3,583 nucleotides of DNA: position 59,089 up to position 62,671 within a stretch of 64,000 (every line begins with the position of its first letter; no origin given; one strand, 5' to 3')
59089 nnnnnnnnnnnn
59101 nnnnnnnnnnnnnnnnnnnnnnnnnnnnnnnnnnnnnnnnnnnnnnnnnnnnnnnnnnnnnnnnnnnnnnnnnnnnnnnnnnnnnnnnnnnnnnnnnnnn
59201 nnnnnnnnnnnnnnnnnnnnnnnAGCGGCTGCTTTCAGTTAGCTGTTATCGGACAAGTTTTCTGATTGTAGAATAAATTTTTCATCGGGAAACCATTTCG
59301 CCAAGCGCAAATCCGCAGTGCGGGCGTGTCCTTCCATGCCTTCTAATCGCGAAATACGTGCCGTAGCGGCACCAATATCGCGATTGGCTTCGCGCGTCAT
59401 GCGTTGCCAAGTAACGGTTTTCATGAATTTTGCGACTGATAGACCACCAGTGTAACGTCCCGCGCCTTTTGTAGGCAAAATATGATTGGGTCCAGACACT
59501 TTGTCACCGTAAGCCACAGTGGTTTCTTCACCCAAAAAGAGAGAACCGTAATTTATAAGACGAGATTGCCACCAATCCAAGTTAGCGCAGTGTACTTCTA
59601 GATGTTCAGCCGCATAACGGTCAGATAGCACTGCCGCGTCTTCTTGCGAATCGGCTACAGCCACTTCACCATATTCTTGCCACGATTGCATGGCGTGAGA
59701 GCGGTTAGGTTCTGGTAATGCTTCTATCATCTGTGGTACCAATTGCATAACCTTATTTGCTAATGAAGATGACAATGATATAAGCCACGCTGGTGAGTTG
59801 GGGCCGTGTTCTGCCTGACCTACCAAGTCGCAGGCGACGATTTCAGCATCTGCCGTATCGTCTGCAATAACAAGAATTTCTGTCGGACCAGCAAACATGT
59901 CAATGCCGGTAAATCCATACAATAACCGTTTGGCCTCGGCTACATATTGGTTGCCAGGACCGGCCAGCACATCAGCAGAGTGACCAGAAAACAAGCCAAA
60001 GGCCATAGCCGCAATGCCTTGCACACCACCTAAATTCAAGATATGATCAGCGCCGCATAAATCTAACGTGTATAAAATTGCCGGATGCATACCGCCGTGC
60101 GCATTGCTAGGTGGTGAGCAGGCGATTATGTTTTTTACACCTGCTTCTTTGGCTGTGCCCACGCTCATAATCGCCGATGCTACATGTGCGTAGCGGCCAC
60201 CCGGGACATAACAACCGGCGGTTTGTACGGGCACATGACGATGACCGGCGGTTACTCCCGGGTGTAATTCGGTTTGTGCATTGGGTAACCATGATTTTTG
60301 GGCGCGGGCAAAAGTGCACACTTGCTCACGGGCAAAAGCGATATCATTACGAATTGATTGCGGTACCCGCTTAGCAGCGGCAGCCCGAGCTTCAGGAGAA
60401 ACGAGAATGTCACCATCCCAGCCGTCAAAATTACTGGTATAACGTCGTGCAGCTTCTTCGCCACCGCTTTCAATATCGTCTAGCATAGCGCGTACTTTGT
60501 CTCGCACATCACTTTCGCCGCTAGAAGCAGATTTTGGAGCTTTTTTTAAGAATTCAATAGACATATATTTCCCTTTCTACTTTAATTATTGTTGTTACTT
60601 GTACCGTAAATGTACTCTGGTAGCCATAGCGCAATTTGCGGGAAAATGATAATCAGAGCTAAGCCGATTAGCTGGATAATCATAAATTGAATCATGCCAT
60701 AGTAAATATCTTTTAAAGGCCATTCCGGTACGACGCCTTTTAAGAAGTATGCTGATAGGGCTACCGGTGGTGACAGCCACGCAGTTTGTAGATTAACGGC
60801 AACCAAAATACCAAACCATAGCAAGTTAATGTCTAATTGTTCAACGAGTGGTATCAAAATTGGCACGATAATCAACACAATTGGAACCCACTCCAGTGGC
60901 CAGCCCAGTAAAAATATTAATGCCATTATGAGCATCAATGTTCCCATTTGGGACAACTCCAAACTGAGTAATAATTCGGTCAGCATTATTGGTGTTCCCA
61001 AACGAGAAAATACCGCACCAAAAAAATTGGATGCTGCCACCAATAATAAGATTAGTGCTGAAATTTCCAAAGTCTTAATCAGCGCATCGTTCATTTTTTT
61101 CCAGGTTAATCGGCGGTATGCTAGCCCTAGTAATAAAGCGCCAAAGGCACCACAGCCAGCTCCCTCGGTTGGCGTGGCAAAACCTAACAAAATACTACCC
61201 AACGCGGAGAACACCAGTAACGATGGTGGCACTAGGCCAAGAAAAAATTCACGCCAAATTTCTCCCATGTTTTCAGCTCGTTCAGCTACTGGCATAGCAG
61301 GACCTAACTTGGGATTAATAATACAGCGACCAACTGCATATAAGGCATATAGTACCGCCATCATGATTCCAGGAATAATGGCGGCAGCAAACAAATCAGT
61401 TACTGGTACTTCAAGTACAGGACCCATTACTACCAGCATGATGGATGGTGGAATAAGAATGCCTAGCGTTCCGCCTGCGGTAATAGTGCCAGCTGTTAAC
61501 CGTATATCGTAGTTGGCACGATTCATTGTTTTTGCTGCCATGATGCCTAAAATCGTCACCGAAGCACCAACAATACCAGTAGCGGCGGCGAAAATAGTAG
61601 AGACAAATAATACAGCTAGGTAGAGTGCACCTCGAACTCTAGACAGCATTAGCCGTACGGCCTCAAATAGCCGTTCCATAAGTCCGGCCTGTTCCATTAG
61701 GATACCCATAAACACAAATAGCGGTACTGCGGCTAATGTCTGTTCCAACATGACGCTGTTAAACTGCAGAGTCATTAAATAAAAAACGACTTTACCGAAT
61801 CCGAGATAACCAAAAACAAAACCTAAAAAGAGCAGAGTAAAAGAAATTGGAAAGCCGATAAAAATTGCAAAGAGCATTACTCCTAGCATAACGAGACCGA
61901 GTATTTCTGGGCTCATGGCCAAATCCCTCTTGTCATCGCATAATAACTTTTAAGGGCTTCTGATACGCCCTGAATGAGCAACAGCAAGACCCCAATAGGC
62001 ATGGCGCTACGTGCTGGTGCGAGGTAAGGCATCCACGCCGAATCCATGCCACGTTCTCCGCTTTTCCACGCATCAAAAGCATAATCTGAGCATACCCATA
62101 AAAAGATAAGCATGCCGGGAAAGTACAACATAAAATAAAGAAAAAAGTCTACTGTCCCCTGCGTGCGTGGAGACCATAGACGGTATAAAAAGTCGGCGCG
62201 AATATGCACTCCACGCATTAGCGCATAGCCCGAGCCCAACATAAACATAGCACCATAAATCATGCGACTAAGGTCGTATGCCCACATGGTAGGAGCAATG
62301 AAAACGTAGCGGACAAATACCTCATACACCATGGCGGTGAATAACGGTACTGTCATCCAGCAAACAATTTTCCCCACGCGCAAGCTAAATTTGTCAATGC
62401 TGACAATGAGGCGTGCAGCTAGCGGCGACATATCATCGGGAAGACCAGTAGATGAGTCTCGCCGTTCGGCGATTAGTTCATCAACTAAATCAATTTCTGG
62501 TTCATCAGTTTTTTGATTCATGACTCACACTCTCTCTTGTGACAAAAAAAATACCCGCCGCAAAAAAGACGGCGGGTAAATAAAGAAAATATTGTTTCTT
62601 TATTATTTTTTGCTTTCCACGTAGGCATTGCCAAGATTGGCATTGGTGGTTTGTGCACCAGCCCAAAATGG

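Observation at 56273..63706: Seven-gene TRAP-transporter/dehydrogenase operon matching the DHPS (2,3-dihydroxypropane-1-sulfonate) catabolic gene set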

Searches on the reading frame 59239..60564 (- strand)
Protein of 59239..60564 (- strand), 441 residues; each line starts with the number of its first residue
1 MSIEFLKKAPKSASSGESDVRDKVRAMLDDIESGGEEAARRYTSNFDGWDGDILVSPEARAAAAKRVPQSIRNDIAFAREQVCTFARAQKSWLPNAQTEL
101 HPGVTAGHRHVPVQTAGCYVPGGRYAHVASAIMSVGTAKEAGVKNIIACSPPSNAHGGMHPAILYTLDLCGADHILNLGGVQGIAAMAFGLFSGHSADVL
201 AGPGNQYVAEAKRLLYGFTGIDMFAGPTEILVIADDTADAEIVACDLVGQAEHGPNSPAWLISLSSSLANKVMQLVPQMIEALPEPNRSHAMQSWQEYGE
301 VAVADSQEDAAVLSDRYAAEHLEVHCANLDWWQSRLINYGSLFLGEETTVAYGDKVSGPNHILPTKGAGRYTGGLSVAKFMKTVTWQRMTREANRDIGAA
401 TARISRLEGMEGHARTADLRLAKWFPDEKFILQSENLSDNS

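Call 3: search_protein_families(library=pfam, proteins=[window:59239-60564:-])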
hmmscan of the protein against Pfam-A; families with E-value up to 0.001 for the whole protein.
window:59239-60564:- (441 aa): 1 family
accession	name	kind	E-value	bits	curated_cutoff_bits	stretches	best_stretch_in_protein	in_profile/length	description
PF00815.25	Histidinol_dh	-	2.8e-129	432.2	27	1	15-421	6-411/411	Histidinol dehydrogenase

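Call 4: search_protein_families(library=ncbifam, proteins=[window:59239-60564:-])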
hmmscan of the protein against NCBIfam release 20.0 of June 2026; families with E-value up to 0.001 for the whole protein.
window:59239-60564:- (441 aa): 2 families
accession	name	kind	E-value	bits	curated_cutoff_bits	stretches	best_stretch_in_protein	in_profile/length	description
TIGR00069.1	hisD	equivalog_domain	6.6e-126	420.7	243.8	1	24-420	1-393/393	histidinol dehydrogenase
NF010343.0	PRK13770.1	equivalog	6.4e-65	219.5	647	1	5-420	7-414/416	histidinol dehydrogenase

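Call 5: search_solved_structures(query=window:59239-60564:-, show_alignments=2)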
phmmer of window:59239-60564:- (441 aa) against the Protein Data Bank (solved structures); distinct sequences matched with E-value up to 0.001: 11.
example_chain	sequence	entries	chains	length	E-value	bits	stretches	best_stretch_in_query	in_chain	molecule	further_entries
8v35_A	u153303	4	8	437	3.4e-167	560.1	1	3-431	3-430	Sulfopropanediol 3-dehydrogenase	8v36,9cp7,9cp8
8v37_A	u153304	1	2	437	4.9e-166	556.3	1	3-431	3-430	Sulfopropanediol 3-dehydrogenase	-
9cp9_A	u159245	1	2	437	8.8e-166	555.4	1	3-431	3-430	Sulfopropanediol 3-dehydrogenase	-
8wwe_A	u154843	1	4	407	4.2e-149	500.5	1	1-408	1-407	(R)-DHPS dehydrogenase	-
4g07_A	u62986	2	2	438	3.1e-68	234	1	18-421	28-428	Histidinol dehydrogenase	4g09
6an0_A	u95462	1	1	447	3.6e-68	233.8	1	18-425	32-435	Histidinol dehydrogenase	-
1k75_A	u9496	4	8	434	2e-65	224.8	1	14-421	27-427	L-histidinol dehydrogenase | Histidinol dehydrogenase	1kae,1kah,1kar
5vlb_A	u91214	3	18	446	1.4e-63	218.7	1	18-422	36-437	Histidinol dehydrogenase, chloroplastic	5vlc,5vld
9lbv_A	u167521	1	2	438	7.1e-63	216.4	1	16-421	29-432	Histidinol dehydrogenase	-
8xsq_A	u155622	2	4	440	7.2e-63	216.3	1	16-421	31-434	Histidinol dehydrogenase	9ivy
4gic_A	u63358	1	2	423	6.3e-57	196.7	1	14-386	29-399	Histidinol dehydrogenase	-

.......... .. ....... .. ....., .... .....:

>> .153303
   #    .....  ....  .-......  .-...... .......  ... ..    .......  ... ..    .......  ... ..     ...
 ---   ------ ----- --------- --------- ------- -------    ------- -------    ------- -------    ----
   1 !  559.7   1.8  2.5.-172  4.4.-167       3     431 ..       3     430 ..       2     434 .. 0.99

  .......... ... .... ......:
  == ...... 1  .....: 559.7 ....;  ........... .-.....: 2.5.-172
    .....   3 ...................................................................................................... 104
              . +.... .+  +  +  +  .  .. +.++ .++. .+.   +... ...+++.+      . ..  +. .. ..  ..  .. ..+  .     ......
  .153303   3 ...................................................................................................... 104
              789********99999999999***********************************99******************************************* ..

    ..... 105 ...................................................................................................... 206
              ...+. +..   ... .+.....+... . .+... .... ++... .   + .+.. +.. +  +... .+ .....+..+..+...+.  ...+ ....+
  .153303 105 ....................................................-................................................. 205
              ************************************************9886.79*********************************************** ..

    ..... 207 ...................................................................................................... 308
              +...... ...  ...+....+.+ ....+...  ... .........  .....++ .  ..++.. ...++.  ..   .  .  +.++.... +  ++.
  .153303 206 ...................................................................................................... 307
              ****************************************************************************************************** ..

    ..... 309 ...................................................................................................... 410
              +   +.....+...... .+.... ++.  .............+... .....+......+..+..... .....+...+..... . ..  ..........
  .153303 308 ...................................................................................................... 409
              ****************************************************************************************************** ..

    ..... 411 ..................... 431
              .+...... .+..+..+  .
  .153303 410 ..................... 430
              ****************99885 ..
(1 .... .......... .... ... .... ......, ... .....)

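Call 10: search_dna_similar(query=window:59239-60564:-, collection=plasmids, mode=protein, max_rows=30)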
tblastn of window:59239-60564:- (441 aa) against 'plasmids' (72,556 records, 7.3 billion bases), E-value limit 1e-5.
Records with a match: 388; places in all: 432; records where one place covers at least 80% of the query: 382.
Best place of each record, by identity: 60-80% 3; <60% 385.
By first word of the organism name: Sinorhizobium 78; Rhizobium 61; Shinella 14; Klebsiella 14; Pseudoalteromonas 14; Azospirillum 12; Leisingera 11; Sulfitobacter 10; Paracoccus 7; Novosphingobium 7; and 80 more.
By predicted mobility (MOB-suite, as given by PLSDB): non-mobilizable 235; conjugative 116; mobilizable 37.
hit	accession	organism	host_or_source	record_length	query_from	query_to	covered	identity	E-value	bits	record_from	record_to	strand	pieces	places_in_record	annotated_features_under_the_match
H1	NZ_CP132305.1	Shinella sumterensis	Homo sapiens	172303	2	433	98%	61.8%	1e-172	543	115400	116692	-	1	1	hisD: histidinol dehydrogenase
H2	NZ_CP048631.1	Ancylobacter pratisalsi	-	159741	1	432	98%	61.3%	8e-175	550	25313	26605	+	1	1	hisD: histidinol dehydrogenase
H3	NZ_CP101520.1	Ensifer adhaerens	cell cuture,rhizosphere soil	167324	2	432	98%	61.3%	3e-167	528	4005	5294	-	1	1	hisD: histidinol dehydrogenase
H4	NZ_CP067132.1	Paracoccus seriniphilus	cell culture,washing water of Bugula ...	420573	1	438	99%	59.4%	2e-171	540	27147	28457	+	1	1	hisD: histidinol dehydrogenase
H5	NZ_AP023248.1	Mesorhizobium sp. 131-2-1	Lotus japonicus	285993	5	438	98%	59.9%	6e-165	521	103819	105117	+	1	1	hisD: histidinol dehydrogenase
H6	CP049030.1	Rhodobacteraceae bacterium SC52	Apostichopus japonicus,pure ...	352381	1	439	100%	58.8%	2e-165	523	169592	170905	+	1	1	hisD: histidinol dehydrogenase | SDR family oxidoreductase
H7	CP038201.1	Paracoccus ferrooxidans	single cell,bioreactor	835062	1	434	98%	59.2%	6e-169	533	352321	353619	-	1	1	hisD: histidinol dehydrogenase | SDR family oxidoreductase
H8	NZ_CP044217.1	Mesorhizobium terrae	soil,soil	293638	3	431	97%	59.7%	3e-167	528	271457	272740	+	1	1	hisD: histidinol dehydrogenase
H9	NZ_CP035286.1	Paracoccus versutus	whole organism,soil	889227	1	434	98%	59.0%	1e-168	532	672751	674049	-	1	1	hisD: histidinol dehydrogenase | SDR family oxidoreductase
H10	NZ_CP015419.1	Rhodovulum sulfidophilum DSM 1374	cell culture,marine mud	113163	1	435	99%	58.2%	1e-163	517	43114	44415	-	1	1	hisD: histidinol dehydrogenase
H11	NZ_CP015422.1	Rhodovulum sulfidophilum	cell culture,laboratory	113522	1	435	99%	58.2%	1e-163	517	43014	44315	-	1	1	hisD: histidinol dehydrogenase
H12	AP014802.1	Rhodovulum sulfidophilum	-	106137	1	435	99%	58.2%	6e-163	515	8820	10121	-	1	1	hisD: histidinol dehydrogenase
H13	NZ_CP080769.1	Cupriavidus pinatubonensis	genomic assembly,soil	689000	3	430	97%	58.9%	6e-167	527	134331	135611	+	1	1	hpsN: sulfopropanediol 3-dehydrogenase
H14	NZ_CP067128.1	Paracoccus alcaliphilus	whole organism,soil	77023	1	424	96%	59.2%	1e-159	506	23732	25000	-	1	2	hisD: histidinol dehydrogenase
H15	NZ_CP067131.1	Paracoccus seriniphilus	cell culture,washing water of Bugula ...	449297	1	424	96%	58.5%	2e-154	491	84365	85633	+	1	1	hisD: histidinol dehydrogenase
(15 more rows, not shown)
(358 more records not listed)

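Call 11: get_annotated_region(hit=H13, flank=12000)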
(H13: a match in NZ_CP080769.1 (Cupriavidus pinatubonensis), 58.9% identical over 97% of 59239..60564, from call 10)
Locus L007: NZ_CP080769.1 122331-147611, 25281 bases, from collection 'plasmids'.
description: Cupriavidus pinatubonensis strain HN-2 plasmid p2, complete sequence
organism: Cupriavidus pinatubonensis (NCBI taxid 248026)
taxonomy: Bacteria; Pseudomonadota; Betaproteobacteria; Burkholderiales; Burkholderiaceae; Cupriavidus; Cupriavidus pinatubonensis
host: -; source: genomic assembly,soil; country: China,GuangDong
typing (MOB-suite, as given by PLSDB): non-mobilizable
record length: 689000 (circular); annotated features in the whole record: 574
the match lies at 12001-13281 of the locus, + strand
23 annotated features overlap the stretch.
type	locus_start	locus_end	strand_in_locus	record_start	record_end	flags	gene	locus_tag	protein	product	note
CDS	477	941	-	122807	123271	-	-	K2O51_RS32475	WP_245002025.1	nuclear transport factor 2 family protein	-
CDS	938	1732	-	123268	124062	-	-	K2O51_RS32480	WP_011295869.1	SDR family NAD(P)-dependent oxidoreductase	-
CDS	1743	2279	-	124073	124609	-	-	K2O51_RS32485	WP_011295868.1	DUF3833 domain-containing protein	-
CDS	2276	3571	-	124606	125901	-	-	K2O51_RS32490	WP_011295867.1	MFS transporter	-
CDS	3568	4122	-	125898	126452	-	-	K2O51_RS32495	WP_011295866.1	chalcone isomerase family protein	-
CDS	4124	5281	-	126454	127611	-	-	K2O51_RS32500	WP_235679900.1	cyclopropane-fatty-acyl-phospholipid synthase family protein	-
CDS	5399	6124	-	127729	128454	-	-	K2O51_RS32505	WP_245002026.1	DUF1365 domain-containing protein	-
CDS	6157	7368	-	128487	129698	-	-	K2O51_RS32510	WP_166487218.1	FAD-dependent oxidoreductase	-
CDS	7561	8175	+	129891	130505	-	-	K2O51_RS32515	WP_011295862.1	helix-turn-helix domain-containing protein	-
CDS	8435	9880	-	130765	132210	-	-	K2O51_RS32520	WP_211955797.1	IS1182 family transposase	-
CDS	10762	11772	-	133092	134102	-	-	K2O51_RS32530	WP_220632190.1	LacI family DNA-binding transcriptional regulator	-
CDS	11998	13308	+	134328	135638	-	hpsN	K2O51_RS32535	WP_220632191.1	sulfopropanediol 3-dehydrogenase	-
CDS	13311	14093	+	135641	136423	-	hpsO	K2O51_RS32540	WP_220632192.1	(S)-sulfopropanediol 2-dehydrogenase HpsO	-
CDS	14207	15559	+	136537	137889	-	-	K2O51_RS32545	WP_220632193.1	MFS transporter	GO:0055085 - transmembrane transport [Evidence IEA]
CDS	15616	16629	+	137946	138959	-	-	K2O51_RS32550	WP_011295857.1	galactitol-1-phosphate 5-dehydrogenase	-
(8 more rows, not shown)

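Call 12: get_annotated_region(hit=H6, flank=10000)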
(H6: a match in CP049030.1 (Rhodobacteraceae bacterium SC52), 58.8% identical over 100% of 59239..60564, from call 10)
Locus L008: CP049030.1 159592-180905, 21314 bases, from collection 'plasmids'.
description: Rhodobacteraceae bacterium SC52 plasmid pSC52_2, complete sequence
organism: Rhodobacteraceae bacterium SC52 (NCBI taxid 2745590)
taxonomy: Bacteria; Pseudomonadota; Alphaproteobacteria; Rhodobacterales; Paracoccaceae; ; Rhodobacteraceae bacterium SC52
host: -; source: Apostichopus japonicus,pure culture,Intestine content; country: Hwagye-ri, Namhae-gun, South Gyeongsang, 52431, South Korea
typing (MOB-suite, as given by PLSDB): mobilizable; relaxase MOBP,MOBP
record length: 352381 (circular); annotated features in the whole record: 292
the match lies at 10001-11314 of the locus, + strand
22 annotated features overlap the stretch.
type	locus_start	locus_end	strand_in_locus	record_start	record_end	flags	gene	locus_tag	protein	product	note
CDS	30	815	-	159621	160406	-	-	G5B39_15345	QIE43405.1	SDR family oxidoreductase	-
CDS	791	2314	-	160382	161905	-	-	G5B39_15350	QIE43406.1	altronate dehydratase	-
CDS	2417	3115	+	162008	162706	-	-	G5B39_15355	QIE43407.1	GntR family transcriptional regulator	-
CDS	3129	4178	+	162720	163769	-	-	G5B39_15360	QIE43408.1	aldo/keto reductase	-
CDS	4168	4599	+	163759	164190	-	-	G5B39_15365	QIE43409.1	ribose ABC transporter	-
CDS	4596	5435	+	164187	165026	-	-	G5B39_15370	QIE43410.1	amidohydrolase family protein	-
CDS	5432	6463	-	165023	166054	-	-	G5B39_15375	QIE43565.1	substrate-binding domain-containing protein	-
CDS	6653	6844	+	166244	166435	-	-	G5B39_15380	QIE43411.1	hypothetical protein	-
CDS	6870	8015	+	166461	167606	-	-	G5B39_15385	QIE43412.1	TRAP transporter substrate-binding protein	-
CDS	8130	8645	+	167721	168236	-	-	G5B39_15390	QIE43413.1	TRAP transporter small permease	-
CDS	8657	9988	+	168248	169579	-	-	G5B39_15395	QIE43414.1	TRAP transporter large permease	-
CDS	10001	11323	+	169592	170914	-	hisD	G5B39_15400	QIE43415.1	histidinol dehydrogenase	-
CDS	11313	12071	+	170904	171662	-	-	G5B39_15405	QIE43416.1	SDR family oxidoreductase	-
CDS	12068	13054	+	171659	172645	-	-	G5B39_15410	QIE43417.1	alcohol dehydrogenase catalytic domain-containing protein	-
CDS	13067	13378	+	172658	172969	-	-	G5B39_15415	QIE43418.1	UxaA family hydrolase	-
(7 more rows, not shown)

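Call 16: find_related_loci(query=window:59239-60564:-, collection=genome_contigs, flank=10000)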
Query window:59239-60564:- (441 aa) in genome_contigs; peptide patterns used: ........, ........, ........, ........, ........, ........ (x = any residue, [..] = any of these).
33 stretches matched a pattern; 7 encode a relative of the query (tblastn E <= 1e-3); 7 distinct loci.
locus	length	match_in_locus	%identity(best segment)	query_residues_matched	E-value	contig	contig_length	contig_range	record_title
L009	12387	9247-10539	60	1-432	7e-176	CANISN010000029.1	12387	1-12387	MAG: Burkholderiaceae bacterium isolate RH-15aug16-222 genome assembly, contig: RH-15aug16-C11467, whole genome shotgun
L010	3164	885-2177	60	1-432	0e+0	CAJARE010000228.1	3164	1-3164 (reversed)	MAG: uncultured beta proteobacterium isolate Loc090116-1m_bin-0087 genome assembly, contig: bin-0087:228/393, whole geno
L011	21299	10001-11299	60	1-434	2e-174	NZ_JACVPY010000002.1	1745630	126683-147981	Polynucleobacter sp. UB-Piko-W3 2634493311, whole genome shotgun sequence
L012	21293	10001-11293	60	1-432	8e-174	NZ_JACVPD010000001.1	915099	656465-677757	Polynucleobacter sp. CS-Odin-A6 NODE_1_length_915099_cov_165.798927, whole genome shotgun sequence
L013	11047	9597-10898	59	1-435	3e-173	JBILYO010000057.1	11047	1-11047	MAG: Polynucleobacter sp. isolate ME2019-02-15D0_3300044639_group8_bin2 Rohwer_bin2205_scaffold_2761_c1, whole genome sh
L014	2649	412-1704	59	1-432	0e+0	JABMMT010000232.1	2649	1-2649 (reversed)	MAG: Betaproteobacteria bacterium isolate bin.365 k141_4438884, whole genome shotgun sequence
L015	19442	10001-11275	57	1-426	5e-163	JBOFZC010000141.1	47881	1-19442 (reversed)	MAG: Rhabdaerophilum sp. isolate WFFMC_MAG_484 k139_93151_flag=0_multi=13.2395_len=47881, whole genome shotgun sequence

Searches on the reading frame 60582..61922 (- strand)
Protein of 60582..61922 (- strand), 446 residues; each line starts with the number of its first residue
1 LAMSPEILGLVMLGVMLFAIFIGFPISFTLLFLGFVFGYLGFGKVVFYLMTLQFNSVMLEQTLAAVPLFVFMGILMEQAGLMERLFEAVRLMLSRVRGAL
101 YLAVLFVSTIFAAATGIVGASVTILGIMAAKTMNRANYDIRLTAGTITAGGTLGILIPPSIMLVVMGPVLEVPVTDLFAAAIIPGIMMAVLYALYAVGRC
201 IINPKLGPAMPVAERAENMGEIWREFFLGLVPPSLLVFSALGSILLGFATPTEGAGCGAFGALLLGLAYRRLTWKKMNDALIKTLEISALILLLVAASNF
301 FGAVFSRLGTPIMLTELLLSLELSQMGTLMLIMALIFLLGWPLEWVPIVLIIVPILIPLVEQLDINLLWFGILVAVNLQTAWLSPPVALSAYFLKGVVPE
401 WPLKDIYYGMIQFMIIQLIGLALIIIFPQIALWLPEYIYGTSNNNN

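Call 3: search_protein_families(library=pfam, proteins=[window:60582-61922:-])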
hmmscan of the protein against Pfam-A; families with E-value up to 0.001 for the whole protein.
window:60582-61922:- (446 aa): 1 family
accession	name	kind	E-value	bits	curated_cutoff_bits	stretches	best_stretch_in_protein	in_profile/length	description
PF06808.19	DctM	-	1.2e-74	252.1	23.8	1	13-430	1-413/413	Tripartite ATP-independent periplasmic transporter, DctM component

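Call 4: search_protein_families(library=ncbifam, proteins=[window:60582-61922:-])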
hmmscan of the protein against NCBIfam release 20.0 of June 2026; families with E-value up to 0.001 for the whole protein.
window:60582-61922:- (446 aa): 3 families
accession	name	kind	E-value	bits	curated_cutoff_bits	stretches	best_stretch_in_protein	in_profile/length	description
TIGR00786.1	dctM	subfamily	4.5e-83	279.3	268.45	1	23-435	1-405/405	TRAP transporter large permease subunit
NF011634.1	PRK15060.1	equivalog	6.9e-37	127.5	800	1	10-430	4-416/425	2,3-diketo-L-gulonate TRAP transporter large permease YiaN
TIGR02123.1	TRAP_fused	subfamily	9.2e-06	24.6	320.65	1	53-411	158-516/615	TRAP transporter fused permease subunit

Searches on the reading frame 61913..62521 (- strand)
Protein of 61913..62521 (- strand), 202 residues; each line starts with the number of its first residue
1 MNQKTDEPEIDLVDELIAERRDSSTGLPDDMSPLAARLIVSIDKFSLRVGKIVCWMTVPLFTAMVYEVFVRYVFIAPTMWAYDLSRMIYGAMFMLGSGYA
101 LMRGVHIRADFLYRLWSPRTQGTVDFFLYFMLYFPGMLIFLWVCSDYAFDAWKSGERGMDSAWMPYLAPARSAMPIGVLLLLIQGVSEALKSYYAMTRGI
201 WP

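Call 3: search_protein_families(library=pfam, proteins=[window:61913-62521:-])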
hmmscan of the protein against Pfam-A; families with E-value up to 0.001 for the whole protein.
window:61913-62521:- (202 aa): 1 family
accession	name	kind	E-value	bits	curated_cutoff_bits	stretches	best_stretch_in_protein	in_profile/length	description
PF04290.18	DctQ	-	2.4e-20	73.2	28.3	1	62-190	3-127/132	Tripartite ATP-independent periplasmic transporters, DctQ component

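Call 4: search_protein_families(library=ncbifam, proteins=[window:61913-62521:-])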
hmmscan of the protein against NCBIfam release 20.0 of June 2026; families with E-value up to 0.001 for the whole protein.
window:61913-62521:- (202 aa): 0 families
